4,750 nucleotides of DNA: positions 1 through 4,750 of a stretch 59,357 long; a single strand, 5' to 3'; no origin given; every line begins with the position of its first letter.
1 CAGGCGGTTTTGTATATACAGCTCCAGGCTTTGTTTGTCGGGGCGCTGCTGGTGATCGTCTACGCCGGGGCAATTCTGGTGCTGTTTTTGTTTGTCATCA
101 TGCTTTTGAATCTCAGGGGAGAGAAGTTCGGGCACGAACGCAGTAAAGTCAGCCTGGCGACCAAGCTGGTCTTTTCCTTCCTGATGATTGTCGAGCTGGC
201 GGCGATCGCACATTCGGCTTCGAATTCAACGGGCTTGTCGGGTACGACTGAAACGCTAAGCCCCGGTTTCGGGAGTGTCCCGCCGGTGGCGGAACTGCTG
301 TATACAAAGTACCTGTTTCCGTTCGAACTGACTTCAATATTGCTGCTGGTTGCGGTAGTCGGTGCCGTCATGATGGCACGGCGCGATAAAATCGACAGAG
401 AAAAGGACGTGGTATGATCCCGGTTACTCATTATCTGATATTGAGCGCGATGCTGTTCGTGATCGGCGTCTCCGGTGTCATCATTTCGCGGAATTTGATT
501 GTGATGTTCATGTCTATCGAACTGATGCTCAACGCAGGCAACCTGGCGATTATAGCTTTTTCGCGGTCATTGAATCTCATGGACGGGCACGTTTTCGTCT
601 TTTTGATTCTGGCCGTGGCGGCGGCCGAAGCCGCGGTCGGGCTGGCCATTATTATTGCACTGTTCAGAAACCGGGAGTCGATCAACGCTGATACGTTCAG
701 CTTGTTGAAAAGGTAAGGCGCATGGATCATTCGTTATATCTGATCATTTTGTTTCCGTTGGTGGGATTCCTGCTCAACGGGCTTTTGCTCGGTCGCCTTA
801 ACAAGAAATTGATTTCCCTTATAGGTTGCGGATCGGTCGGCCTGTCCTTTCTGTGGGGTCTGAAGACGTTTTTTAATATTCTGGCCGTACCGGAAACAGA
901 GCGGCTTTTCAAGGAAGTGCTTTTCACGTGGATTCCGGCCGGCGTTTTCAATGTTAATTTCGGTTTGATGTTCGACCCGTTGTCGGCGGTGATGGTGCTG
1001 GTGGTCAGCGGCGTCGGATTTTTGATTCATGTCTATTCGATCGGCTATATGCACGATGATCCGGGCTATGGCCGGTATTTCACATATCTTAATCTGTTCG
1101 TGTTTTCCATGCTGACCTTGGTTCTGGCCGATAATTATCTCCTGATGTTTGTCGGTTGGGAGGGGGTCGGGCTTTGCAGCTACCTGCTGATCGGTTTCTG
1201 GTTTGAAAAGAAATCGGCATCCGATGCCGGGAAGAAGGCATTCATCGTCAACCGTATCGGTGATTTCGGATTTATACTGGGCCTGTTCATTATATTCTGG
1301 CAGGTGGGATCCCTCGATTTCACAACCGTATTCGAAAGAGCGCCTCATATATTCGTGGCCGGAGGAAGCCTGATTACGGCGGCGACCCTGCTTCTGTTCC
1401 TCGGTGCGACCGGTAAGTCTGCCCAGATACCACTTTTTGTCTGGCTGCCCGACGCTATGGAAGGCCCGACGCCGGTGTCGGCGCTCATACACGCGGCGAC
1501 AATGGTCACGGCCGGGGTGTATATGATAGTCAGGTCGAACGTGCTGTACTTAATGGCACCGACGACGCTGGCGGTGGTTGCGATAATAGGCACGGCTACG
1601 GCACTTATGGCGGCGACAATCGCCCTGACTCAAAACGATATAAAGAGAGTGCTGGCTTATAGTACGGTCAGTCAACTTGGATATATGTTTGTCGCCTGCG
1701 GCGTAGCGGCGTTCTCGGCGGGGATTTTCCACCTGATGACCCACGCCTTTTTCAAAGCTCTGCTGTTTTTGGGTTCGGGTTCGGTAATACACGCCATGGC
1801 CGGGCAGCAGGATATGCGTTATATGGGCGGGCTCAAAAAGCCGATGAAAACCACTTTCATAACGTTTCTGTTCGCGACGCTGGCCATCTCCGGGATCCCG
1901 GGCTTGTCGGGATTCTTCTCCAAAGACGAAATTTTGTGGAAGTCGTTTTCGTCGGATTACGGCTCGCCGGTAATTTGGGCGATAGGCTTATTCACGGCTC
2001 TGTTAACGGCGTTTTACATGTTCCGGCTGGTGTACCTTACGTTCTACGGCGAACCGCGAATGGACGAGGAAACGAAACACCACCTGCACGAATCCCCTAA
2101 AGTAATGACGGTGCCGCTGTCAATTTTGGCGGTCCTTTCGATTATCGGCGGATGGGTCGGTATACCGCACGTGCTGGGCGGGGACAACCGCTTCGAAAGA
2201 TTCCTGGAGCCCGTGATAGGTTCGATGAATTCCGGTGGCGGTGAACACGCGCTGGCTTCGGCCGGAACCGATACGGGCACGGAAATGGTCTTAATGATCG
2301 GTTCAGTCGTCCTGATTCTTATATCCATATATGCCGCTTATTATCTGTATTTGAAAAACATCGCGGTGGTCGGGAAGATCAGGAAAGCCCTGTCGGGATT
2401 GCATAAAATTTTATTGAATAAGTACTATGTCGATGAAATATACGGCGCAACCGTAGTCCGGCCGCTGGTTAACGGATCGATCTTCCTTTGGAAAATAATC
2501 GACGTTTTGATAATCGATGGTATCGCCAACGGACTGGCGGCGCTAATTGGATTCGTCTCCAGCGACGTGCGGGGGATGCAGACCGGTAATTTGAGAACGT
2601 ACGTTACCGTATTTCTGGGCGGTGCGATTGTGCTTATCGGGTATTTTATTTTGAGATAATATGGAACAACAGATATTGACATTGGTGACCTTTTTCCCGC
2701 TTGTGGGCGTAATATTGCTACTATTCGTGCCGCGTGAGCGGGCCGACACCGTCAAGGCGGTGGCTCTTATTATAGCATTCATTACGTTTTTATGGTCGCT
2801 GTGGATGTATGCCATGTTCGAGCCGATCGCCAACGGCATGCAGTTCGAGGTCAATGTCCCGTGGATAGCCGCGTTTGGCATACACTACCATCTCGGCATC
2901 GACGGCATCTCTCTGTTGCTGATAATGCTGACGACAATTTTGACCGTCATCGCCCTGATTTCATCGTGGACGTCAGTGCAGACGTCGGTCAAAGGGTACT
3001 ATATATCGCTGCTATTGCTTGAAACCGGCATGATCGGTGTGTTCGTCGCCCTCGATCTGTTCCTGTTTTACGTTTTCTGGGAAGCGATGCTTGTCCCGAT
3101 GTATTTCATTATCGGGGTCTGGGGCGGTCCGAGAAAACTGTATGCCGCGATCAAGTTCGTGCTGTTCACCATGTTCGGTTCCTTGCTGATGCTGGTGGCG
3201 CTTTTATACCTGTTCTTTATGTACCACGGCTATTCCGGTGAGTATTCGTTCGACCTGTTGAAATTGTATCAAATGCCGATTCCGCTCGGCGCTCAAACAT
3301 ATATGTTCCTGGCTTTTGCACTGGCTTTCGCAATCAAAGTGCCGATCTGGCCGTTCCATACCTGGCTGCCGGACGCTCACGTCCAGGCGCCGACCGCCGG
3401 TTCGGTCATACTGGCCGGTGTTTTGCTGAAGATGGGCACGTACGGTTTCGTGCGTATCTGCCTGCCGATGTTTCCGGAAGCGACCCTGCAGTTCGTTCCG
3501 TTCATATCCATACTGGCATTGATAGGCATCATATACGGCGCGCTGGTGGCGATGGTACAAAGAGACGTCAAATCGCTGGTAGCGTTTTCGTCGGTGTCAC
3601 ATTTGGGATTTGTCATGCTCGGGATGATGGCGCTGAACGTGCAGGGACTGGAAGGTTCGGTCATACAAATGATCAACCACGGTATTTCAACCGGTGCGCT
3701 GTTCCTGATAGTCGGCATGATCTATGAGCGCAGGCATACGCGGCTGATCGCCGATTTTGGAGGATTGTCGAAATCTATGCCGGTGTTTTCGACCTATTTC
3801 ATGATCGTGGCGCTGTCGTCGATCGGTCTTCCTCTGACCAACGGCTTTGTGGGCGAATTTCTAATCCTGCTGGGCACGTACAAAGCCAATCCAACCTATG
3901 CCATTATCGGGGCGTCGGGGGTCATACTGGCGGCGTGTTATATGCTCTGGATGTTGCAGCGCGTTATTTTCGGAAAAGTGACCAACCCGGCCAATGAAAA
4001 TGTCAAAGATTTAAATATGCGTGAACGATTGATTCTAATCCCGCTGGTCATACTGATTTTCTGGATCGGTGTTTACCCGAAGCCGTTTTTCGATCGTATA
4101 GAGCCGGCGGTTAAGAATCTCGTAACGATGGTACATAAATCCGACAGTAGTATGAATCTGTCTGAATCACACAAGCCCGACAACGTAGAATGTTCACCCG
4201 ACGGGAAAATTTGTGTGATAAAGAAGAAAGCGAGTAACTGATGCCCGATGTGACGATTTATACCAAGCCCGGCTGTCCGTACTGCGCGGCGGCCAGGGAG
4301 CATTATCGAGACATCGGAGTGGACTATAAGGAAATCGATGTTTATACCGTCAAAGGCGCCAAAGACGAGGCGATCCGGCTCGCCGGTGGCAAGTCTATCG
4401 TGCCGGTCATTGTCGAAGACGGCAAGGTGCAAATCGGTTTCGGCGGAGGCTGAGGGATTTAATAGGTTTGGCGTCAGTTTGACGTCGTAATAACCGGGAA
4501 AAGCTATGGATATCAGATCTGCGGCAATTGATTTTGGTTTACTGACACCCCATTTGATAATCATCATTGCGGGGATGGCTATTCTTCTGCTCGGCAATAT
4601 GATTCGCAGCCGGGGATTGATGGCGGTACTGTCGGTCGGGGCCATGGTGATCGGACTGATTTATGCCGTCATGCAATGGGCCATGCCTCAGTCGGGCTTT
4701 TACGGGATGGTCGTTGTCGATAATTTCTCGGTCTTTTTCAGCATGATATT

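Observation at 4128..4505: Candidate selenoprotein (U-x-x-stop glutaredoxin-like) embedded between nuoM and nuoN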

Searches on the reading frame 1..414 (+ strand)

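Call 35: search_protein_families(library=ncbifam, proteins=[window:1-414:+], max_evalue=0.00001)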
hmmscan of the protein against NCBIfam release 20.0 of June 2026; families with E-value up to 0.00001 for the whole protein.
window:1-414:+ (138 aa): 11 families
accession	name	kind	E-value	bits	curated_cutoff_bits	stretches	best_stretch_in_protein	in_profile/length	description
NF005165.0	PRK06638.1-5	equivalog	7.5e-27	94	192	1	2-135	58-190/282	NADH-quinone oxidoreductase subunit J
NF005164.0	PRK06638.1-4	equivalog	5.7e-26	91.2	154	1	2-132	43-175/211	NADH-quinone oxidoreductase subunit J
NF005163.0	PRK06638.1-3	equivalog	1.2e-23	83.7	174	1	2-134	47-175/203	NADH-quinone oxidoreductase subunit J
NF005168.0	PRK06638.2-3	equivalog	2.8e-23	82.7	154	1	2-130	43-169/172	NADH-quinone oxidoreductase subunit J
NF005167.0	PRK06638.2-2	equivalog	4.6e-20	72.1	137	1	4-135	44-170/176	NADH-quinone oxidoreductase subunit J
NF005166.0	PRK06638.2-1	equivalog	1.2e-18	67.6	284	1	2-132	43-169/174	NADH-quinone oxidoreductase subunit J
NF005162.0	PRK06638.1-1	equivalog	2e-18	66.9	157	1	3-132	41-165/184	NADH-quinone oxidoreductase subunit J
NF005169.0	PRK06638.2-4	equivalog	4.5e-12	46.3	319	1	4-125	44-164/182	NADH-quinone oxidoreductase subunit J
NF040613.1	F420_dehyd_FpoJ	exception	1.6e-06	27.9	110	1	56-129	10-79/81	F420H2 dehydrogenase subunit FpoJ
NF005024.0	PRK06433.1-4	equivalog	2.9e-06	27.4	101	0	2-37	44-79/89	NADH dehydrogenase subunit J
NF005025.0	PRK06433.1-5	equivalog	3.4e-06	27.3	95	1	2-36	51-85/96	NADH dehydrogenase subunit J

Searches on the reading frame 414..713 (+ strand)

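Call 35: search_protein_families(library=ncbifam, proteins=[window:414-713:+], max_evalue=0.00001)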
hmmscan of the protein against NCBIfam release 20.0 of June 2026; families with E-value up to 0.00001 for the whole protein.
window:414-713:+ (100 aa): 6 families
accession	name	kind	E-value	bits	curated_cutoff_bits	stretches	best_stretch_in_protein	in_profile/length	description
NF004320.0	PRK05715.1-2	equivalog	8.9e-34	115.5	57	1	4-99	3-98/99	NADH-quinone oxidoreductase subunit NuoK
NF004322.0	PRK05715.1-4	equivalog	1.7e-31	108.2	128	1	2-99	4-103/104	NADH-quinone oxidoreductase subunit NuoK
NF004321.0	PRK05715.1-3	equivalog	1.1e-30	105.9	91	1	1-99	1-100/101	NADH-quinone oxidoreductase subunit NuoK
NF004323.0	PRK05715.1-5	equivalog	8.9e-28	96.6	89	1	2-98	3-100/102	NADH-quinone oxidoreductase subunit NuoK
NF040614.1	F420_dehyd_FpoK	exception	2.3e-27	95.3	145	1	3-99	1-97/98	F420H2 dehydrogenase subunit FpoK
NF004319.0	PRK05715.1-1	equivalog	6.2e-25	87.3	101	1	1-98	1-98/100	NADH-quinone oxidoreductase subunit NuoK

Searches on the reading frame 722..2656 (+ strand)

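Call 35: search_protein_families(library=ncbifam, proteins=[window:722-2656:+], max_evalue=0.00001)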
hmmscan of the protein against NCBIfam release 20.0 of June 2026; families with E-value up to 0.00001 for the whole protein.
window:722-2656:+ (645 aa): 71 families (the best 25 are shown)
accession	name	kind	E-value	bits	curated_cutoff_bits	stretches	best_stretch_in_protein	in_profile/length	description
TIGR01974.1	NDH_I_L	subfamily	2.8e-237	789.6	407.5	1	5-642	3-629/630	NADH-quinone oxidoreductase subunit L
NF005141.0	PRK06590.1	equivalog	6.1e-235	781.8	556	1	3-644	3-611/615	NADH-quinone oxidoreductase subunit L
NF005626.0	PRK07376.1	equivalog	5.7e-172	573.5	963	2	5-450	8-463/675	NAD(P)H-quinone oxidoreductase subunit 5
NF040617.1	F420_dehyd_FpoL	exception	1.1e-143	480.4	1050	1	5-639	6-659/669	F420H2 dehydrogenase subunit FpoL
NF009287.0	PRK12647.1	equivalog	6.1e-92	309.4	937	1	67-478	59-465/773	putative monovalent cation/H+ antiporter subunit A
NF009288.0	PRK12648.1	equivalog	1e-90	305.2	1104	1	4-479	2-470/954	monovalent cation/H+ antiporter subunit A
NF005097.0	PRK06525.1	equivalog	7.1e-87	292.1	430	1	9-482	9-477/480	hydrogenase 4 subunit D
TIGR00940.1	2a6301s01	subfamily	2.9e-85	287.2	920.45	1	69-503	60-505/793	monovalent cation:proton antiporter subunit A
NF009289.0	PRK12649.1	equivalog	2.7e-84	284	1117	1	67-479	63-484/789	putative monovalent cation/H+ antiporter subunit A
NF009284.0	PRK12644.1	equivalog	1.6e-81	274.7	962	1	62-480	52-471/975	Na+/H+ antiporter subunit A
NF005633.0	PRK07390.1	subfamily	2.8e-81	273.9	676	1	61-640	64-604/613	NAD(P)H-quinone oxidoreductase subunit F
NF009285.0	PRK12645.1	equivalog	3.6e-81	273.5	1028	1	5-486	4-497/804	Na+/H+ antiporter subunit A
TIGR01960.1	ndhF3_CO2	subfamily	2.6e-77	260.7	588.7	1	61-638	64-602/606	NAD(P)H dehydrogenase, subunit NdhF3 family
NF009290.0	PRK12650.1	equivalog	4.4e-76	256.6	980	1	68-479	60-471/966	DUF4040 family protein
NF009286.0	PRK12646.1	equivalog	1.4e-71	242.1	1063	1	53-611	46-615/800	DUF4040 family protein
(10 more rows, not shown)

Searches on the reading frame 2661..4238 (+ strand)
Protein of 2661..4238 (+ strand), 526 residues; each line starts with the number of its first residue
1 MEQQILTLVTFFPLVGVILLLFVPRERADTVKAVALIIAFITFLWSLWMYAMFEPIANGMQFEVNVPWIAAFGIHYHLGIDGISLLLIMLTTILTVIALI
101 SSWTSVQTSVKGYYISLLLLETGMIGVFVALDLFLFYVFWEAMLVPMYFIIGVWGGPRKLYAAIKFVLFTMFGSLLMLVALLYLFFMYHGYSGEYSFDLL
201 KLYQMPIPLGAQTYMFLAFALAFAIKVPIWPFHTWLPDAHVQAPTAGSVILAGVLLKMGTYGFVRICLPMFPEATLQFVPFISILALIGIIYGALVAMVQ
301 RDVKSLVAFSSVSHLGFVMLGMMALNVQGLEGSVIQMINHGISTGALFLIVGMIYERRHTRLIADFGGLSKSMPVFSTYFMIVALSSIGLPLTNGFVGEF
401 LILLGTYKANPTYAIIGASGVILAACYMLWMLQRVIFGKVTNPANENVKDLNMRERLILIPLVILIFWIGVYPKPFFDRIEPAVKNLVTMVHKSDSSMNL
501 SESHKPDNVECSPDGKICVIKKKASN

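Call 35: search_protein_families(library=ncbifam, proteins=[window:2661-4238:+], max_evalue=0.00001)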
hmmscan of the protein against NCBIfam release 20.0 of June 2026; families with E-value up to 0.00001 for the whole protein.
window:2661-4238:+ (526 aa): 72 families (the best 25 are shown)
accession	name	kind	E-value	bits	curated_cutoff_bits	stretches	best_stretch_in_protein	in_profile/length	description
TIGR01972.1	NDH_I_M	subfamily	2.4e-191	636.6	263.8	1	6-489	1-484/486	NADH-quinone oxidoreductase subunit M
NF004499.0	PRK05846.1-3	equivalog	7.4e-180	598.9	585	1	2-496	3-493/502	NADH-quinone oxidoreductase subunit M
NF004505.0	PRK05846.2-5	equivalog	8.9e-180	598.8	700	1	4-496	3-490/508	NADH-quinone oxidoreductase subunit M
NF004500.0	PRK05846.1-4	equivalog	3.3e-170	567.2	550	1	3-504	4-519/525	NADH-quinone oxidoreductase subunit M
NF004501.0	PRK05846.1-5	subfamily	7.4e-169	562.6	598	1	3-494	4-490/492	NADH-quinone oxidoreductase subunit M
NF004498.0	PRK05846.1-1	equivalog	2.6e-134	448.8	614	1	5-494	2-503/509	NADH-quinone oxidoreductase subunit M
NF004506.0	PRK05846.2-6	equivalog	5.2e-134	448.2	789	1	2-488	3-490/493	NADH-quinone oxidoreductase subunit M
NF009212.0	PRK12561.1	subfamily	1.9e-122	409.7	645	1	4-499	7-507/531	NAD(P)H-quinone oxidoreductase subunit 4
NF005060.0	PRK06473.1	equivalog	3.5e-115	385.6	747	1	6-498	2-492/500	NADH-quinone oxidoreductase subunit M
NF004504.0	PRK05846.2-3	equivalog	4e-112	375.8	785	1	5-489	11-495/499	NADH-quinone oxidoreductase subunit M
NF002713.0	PRK02546.1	subfamily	1.7e-109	366.7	827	1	6-502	11-513/533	NAD(P)H-quinone oxidoreductase subunit 4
NF005611.0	PRK07363.1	equivalog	1.1e-101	340.8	764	1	6-499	2-493/501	NADH-quinone oxidoreductase subunit M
NF004502.0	PRK05846.2-1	equivalog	5.2e-91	305.9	791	1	1-487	1-497/500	NADH-quinone oxidoreductase subunit M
NF004503.0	PRK05846.2-2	subfamily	1.7e-77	261.7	720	1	6-480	3-482/490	NADH-quinone oxidoreductase subunit M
NF006419.0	PRK08668.1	equivalog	1.7e-55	189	617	1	6-490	4-484/613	NADH dehydrogenase subunit M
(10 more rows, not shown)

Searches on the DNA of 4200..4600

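Call 16: search_rna_families(source=window, start=4200, end=4600, threshold=evalue, max_evalue=10, show_alignments=3)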
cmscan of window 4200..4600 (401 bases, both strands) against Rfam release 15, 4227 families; matches with E-value up to 10: 2.
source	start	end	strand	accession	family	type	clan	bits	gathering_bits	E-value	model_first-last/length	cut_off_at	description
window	4523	4592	+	RF00271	SNORD60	Gene; snRNA; snoRNA; CD-box;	CL00066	14.8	42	6.6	1-83/83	no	Small nucleolar RNA SNORD60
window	4421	4455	+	RF01129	sR44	Gene; snRNA; snoRNA; CD-box;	-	11.5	45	2.5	1-55/55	no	Small nucleolar RNA sR44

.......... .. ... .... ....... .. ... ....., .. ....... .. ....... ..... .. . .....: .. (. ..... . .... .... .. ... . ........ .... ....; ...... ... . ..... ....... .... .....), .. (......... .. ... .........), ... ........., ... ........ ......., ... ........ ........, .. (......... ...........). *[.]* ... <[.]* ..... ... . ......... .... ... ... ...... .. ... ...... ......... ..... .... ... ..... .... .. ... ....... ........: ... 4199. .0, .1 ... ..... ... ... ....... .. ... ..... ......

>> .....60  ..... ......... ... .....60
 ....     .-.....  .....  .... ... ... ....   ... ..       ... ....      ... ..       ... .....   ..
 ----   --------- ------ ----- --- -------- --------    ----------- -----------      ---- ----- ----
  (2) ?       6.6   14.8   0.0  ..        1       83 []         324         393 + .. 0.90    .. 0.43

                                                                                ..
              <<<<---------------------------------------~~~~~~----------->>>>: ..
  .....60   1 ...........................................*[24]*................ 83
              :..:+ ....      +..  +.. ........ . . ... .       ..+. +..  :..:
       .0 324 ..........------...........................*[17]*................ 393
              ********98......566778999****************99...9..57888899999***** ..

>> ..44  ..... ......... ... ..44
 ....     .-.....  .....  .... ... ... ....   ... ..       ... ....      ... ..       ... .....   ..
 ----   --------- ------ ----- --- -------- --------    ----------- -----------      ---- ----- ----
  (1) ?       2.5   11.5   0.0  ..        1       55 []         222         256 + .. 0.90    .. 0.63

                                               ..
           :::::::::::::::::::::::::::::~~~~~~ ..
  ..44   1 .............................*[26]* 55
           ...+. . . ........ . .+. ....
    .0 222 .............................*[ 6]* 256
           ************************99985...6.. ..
